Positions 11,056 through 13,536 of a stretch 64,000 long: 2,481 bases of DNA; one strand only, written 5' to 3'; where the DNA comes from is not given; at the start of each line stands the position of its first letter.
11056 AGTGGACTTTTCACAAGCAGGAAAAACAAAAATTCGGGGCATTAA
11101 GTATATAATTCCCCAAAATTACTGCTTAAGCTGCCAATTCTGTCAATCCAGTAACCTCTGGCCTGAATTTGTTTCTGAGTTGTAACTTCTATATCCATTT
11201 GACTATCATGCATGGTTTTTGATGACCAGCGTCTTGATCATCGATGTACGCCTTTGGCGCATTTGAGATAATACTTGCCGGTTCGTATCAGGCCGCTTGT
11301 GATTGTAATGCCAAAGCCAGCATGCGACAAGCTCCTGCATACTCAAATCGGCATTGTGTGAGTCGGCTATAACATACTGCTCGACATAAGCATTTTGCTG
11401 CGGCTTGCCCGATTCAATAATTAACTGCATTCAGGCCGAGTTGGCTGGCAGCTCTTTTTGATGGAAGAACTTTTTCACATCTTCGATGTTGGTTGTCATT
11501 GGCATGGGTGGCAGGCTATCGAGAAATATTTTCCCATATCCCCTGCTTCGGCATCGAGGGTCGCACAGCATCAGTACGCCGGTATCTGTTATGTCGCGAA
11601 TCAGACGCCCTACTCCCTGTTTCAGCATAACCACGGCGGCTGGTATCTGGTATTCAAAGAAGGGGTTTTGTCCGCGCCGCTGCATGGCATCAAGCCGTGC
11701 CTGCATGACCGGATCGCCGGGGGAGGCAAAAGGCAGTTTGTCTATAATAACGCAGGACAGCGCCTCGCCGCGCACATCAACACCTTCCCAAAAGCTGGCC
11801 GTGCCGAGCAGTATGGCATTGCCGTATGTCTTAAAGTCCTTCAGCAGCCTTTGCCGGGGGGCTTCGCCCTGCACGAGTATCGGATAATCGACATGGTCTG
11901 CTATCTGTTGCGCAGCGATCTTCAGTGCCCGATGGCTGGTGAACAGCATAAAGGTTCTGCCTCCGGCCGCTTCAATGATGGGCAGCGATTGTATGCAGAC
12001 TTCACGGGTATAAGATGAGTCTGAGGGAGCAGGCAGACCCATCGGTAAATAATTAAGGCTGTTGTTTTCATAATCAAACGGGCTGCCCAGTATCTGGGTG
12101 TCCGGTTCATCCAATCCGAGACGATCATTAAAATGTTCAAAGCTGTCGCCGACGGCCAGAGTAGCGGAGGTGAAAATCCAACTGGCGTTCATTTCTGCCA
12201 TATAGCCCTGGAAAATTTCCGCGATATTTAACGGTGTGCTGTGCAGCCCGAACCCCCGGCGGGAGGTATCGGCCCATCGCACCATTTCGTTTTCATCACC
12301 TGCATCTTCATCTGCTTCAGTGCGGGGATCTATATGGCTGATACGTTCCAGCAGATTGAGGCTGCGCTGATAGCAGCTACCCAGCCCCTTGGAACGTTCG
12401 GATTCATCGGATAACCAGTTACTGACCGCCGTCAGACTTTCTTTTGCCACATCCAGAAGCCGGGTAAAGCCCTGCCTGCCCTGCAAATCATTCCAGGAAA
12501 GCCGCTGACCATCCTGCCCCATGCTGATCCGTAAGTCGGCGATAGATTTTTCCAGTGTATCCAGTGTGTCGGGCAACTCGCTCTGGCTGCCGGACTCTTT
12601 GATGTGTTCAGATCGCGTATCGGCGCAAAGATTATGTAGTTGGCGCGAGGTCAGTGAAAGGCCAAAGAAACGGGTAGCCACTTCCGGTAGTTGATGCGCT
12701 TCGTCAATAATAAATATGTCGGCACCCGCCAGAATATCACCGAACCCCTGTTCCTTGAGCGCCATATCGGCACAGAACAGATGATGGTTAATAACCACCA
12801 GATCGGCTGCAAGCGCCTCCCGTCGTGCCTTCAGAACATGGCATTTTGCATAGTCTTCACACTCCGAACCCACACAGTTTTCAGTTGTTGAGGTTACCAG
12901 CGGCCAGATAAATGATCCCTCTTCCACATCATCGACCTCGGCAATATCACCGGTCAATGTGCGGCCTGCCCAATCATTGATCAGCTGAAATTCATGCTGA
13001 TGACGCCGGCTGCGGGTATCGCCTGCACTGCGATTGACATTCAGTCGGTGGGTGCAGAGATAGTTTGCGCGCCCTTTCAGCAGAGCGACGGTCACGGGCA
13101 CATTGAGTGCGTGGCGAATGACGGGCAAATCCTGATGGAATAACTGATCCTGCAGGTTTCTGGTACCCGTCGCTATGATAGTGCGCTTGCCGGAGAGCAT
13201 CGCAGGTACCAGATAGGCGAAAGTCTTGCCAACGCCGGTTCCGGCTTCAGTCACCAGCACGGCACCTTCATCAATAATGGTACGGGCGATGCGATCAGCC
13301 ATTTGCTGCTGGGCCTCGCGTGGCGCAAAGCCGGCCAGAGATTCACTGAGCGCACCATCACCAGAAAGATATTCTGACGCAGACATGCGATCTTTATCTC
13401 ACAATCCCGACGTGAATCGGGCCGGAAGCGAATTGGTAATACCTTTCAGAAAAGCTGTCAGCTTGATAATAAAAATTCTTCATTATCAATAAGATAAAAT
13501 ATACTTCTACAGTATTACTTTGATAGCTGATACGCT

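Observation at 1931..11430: Decayed defence / mobile-element island inserted between tsaB and dinG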

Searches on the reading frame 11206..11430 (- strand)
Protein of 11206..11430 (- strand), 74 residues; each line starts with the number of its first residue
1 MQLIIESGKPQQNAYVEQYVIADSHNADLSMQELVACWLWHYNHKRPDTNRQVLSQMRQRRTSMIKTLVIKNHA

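Call 5: search_protein_families(library=pfam, max_evalue=0.01, proteins=[window:11206-11430:-])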
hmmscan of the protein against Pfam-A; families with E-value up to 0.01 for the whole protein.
window:11206-11430:- (74 aa): 1 family
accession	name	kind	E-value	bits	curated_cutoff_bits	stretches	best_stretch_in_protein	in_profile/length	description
PF13683.12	rve_3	-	7.9e-06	26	26.5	1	4-47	7-58/67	Integrase core domain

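Call 8: search_protein_families(library=ncbifam, max_evalue=0.01, proteins=[window:11206-11430:-])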
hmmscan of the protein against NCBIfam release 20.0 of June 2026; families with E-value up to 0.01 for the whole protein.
window:11206-11430:- (74 aa): 0 families

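Call 102: search_dna_similar(query=window:11206-11430:-, collection=plasmids, mode=protein, max_rows=6, max_evalue=0.001)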
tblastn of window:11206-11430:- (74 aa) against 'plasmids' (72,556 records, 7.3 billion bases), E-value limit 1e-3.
Records with a match: 215; places in all: 258; records where one place covers at least 80% of the query: 4.
Best place of each record, by identity: <60% 215.
By first word of the organism name: Acinetobacter 72; Klebsiella 50; Xanthomonas 21; Burkholderia 15; Rhizobium 12; Paracoccus 5; Ralstonia 4; Sinorhizobium 4; Pandoraea 3; Sulfitobacter 2; and 21 more.
By predicted mobility (MOB-suite, as given by PLSDB): conjugative 104; mobilizable 73; non-mobilizable 38.
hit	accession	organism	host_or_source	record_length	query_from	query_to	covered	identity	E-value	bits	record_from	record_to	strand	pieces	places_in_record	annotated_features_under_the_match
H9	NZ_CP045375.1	Sulfitobacter sp. THAF37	pure culture,Surface of a polyethylene ...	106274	5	74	95%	38.5%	2e-5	47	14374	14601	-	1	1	none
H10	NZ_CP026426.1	Acinetobacter sp. ACNIH1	-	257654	5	71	91%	34.7%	5e-4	43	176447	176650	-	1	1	none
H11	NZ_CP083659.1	Acinetobacter variabilis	-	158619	5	65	82%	37.1%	8e-4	42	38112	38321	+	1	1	none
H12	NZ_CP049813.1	Pontibrevibacter nitratireducens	-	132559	5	63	80%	37.3%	3e-5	47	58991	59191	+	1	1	IS3 family transposase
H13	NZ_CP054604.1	Pseudosulfitobacter pseudonitzschiae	surface sea water,shallow sea, symbosis ...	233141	5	63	80%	37.3%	3e-5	47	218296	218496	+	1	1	IS3 family transposase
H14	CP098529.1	Halomonas sp. KG2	whole organism,Cheese rind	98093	3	48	62%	46.3%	1e-4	45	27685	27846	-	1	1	IS3 family transposase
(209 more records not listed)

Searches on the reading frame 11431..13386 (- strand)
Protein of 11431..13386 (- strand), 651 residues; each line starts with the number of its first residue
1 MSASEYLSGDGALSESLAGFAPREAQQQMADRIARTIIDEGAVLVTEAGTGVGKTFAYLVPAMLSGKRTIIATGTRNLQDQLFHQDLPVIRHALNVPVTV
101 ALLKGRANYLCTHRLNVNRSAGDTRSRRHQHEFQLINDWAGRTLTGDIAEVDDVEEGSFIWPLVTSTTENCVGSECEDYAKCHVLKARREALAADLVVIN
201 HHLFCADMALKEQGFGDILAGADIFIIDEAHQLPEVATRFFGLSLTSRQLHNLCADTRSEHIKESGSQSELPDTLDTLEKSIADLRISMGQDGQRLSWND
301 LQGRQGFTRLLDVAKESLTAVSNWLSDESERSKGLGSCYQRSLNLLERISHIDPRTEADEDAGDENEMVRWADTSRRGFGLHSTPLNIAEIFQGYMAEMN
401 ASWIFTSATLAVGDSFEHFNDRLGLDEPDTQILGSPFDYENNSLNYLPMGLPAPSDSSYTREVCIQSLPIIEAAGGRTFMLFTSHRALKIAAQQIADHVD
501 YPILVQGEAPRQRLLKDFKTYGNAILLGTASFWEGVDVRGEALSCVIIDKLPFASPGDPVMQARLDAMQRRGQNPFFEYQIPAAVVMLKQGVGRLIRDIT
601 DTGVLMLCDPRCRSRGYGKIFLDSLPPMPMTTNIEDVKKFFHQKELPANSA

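Call 6: search_protein_families(library=pfam, max_evalue=0.01, proteins=[window:11431-13386:-])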
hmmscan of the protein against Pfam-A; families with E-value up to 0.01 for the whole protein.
window:11431-13386:- (651 aa): 3 families
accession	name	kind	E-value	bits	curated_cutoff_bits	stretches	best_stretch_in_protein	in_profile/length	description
PF13307.12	Helicase_C_2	-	1.9e-43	148.9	25.3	1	470-627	4-169/170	Helicase C-terminal domain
PF00270.35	DEAD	-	2.7e-08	34.1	26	1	30-92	8-71/167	DEAD/DEAH box helicase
PF04851.21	ResIII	-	0.001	19.4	22.5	0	21-60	3-42/164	Type III restriction enzyme, res subunit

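Call 10: find_encoding_contigs(protein=window:11431-13386:-, flank=10000, max_places=10)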
Protein window:11431-13386:- (651 aa): no gene with exactly this product is on record in the collection.

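Call 11: find_related_loci(query=window:11431-13386:-, collection=genome_contigs, flank=10000)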
Query window:11431-13386:- (651 aa) in genome_contigs; peptide patterns used: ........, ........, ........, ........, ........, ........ (x = any residue, [..] = any of these).
600 stretches matched a pattern (row limit reached: there are more); 167 encode a relative of the query (tblastn E <= 1e-3); the best 80 are kept; 80 distinct loci.
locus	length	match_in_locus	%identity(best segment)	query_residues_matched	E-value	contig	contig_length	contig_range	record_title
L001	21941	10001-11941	95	1-650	0e+0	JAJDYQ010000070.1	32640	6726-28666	MAG: Gammaproteobacteria bacterium isolate jk18x34bins.42 k141_388050, whole genome shotgun sequence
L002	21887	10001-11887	56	4-641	0e+0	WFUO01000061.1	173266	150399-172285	MAG: Gammaproteobacteria bacterium isolate S139_76 k151_82529, whole genome shotgun sequence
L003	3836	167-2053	53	4-641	0e+0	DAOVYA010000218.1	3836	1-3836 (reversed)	MAG TPA_asm: Gammaproteobacteria bacterium isolate CSMAG_1771 CSMAG_1771_k141_536918_length_3836_cov_11.9583, whole geno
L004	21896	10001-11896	55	1-641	0e+0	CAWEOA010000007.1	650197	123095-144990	MAG: uncultured Gammaproteobacteria bacterium isolate MFD02923.bin.1.150 genome assembly, contig: contig_5440, whole gen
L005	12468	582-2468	54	4-641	0e+0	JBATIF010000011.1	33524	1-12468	MAG: Gammaproteobacteria bacterium isolate MFD10279_ilm_asm_bin30 k127_37752, whole genome shotgun sequence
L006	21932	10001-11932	54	2-651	0e+0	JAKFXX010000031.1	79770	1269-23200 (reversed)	MAG: Gammaproteobacteria bacterium isolate ND4_Bin_8 ND4_0000015, whole genome shotgun sequence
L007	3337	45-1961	53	1-651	0e+0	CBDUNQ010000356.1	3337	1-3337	MAG TPA_asm: uncultured Gammaproteobacteria bacterium isolate SRR22808131_binner12_Refined_105 genome assembly, contig:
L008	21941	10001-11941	51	1-651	0e+0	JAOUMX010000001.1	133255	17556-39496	MAG: Gammaproteobacteria bacterium isolate 8_1_July_SF_Bin54 8_1_July_SF_Bin54_scaffold_21_c1, whole genome shotgun sequ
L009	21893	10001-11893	55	2-641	0e+0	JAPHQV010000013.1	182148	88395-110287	MAG: Gammaproteobacteria bacterium isolate N1D-Bin_12 c_000000391760, whole genome shotgun sequence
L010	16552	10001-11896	53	1-641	0e+0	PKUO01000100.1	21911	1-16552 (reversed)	MAG: Sedimenticola sp. isolate BM503 sc_1427, whole genome shotgun sequence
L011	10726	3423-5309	53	4-641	0e+0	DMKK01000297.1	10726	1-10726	MAG TPA_asm: Gammaproteobacteria bacterium isolate UBA9214 contig_63996, whole genome shotgun sequence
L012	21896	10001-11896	53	1-641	0e+0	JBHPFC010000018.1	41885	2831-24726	Pseudomonadota bacterium isolate SAG AM-311-I13 NODE_18_length_41885_cov_20.385178, whole genome shotgun sequence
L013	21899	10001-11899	53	2-643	0e+0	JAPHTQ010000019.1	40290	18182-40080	MAG: Gammaproteobacteria bacterium isolate N2M-Bin_1 c_000000051053, whole genome shotgun sequence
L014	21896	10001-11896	53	4-644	0e+0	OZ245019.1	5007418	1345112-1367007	MAG: Sedimenticolaceae bacterium isolate 589e57f1-2ac3-4055-bd81-a33b47c3c60b genome assembly, chromosome: 1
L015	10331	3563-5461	53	2-643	0e+0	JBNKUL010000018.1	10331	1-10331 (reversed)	MAG: Thiohalomonadaceae bacterium isolate A1A2.bin.45.orig k141_1003004, whole genome shotgun sequence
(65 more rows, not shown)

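Call 31: search_protein_families(library=pfam, max_evalue=0.01, proteins=[L001:12182-13099:+, L001:15004-16179:+, L001:16211-17236:+])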
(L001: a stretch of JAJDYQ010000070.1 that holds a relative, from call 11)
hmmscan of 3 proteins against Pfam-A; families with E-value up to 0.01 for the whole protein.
L001:12182-13099:+ (305 aa): 2 families
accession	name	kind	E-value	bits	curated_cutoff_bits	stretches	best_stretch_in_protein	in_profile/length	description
PF09518.16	RE_HindIII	-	1.3e-100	336.8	25.3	1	17-295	3-283/285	HindIII restriction endonuclease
PF22215.1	MLKL_N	-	0.0076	16.2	27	0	196-291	3-95/142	Mixed lineage kinase domain-like N-terminal domain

L001:15004-16179:+ (391 aa): 1 family
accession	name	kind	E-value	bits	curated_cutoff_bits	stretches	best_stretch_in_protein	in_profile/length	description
PF09623.16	Cas_NE0113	-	3.6e-45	154.8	23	1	18-234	1-206/208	CRISPR-associated protein NE0113 (Cas_NE0113)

L001:16211-17236:+ (341 aa): 1 family
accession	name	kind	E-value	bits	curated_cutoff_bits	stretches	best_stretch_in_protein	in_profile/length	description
PF03787.20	RAMPs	-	3.2e-11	44.5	22.1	1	13-162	3-188/189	RAMP superfamily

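Call 59: search_solved_structures(query=L001:12182-13099:+, max_evalue=0.001, show_alignments=1)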
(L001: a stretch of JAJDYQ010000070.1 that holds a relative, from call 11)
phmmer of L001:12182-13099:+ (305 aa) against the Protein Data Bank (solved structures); distinct sequences matched with E-value up to 0.001: 2.
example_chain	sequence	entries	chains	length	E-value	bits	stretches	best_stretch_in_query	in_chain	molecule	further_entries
2e52_A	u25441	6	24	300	8.7e-33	117.1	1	54-297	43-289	Type II restriction enzyme HindIII | Type-2 restriction enzyme HindIII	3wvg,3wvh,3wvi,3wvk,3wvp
3a4k_A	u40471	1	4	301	8.8e-33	117.1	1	54-297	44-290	Type-2 restriction enzyme HindIII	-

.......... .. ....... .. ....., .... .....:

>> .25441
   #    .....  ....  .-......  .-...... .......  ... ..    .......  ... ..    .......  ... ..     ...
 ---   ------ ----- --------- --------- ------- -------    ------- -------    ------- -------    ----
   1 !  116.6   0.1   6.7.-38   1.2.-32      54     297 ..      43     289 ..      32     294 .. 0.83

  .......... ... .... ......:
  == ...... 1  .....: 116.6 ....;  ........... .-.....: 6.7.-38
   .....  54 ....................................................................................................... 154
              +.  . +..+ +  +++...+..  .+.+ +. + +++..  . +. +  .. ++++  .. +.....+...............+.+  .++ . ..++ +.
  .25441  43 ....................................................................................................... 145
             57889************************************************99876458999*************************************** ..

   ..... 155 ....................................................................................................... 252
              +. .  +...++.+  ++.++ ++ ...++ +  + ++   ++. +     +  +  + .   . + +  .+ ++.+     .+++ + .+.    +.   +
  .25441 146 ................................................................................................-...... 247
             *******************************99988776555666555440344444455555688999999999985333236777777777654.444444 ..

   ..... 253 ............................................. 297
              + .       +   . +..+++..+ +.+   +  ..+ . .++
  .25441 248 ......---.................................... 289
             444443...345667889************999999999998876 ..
